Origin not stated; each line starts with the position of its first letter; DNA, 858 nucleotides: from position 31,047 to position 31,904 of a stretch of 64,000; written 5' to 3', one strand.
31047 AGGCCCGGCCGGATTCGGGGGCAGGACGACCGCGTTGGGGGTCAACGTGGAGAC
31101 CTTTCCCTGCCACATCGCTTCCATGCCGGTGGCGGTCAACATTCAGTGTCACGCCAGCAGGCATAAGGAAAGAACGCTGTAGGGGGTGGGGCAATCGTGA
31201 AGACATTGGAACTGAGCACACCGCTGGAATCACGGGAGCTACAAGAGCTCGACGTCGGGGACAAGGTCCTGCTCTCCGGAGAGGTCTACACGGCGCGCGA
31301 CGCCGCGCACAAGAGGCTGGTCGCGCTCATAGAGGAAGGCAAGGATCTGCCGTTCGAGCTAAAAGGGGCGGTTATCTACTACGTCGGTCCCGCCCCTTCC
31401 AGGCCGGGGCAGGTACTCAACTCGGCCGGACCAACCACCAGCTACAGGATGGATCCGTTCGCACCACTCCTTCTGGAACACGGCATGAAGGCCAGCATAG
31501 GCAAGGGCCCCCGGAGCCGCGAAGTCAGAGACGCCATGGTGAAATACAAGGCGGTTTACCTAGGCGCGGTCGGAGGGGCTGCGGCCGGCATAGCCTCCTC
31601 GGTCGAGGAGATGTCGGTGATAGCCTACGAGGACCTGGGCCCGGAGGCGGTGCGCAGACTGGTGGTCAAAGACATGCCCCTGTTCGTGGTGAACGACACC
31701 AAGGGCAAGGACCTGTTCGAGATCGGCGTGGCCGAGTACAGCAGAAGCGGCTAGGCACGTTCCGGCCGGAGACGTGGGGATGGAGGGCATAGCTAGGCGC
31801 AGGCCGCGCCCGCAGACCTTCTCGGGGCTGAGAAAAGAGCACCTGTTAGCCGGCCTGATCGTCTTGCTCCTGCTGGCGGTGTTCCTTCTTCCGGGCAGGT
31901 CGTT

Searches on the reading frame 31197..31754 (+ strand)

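Call 42: search_protein_families(library=pfam, proteins=[window:31197-31754:+], max_evalue=0.00001)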
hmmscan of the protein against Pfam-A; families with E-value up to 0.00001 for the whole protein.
window:31197-31754:+ (185 aa): 1 family
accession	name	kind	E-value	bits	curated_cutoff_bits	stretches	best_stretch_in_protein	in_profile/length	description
PF05683.17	Fumerase_C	-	3.4e-56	190.3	22.2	1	3-175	28-203/205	Fumarase C-terminus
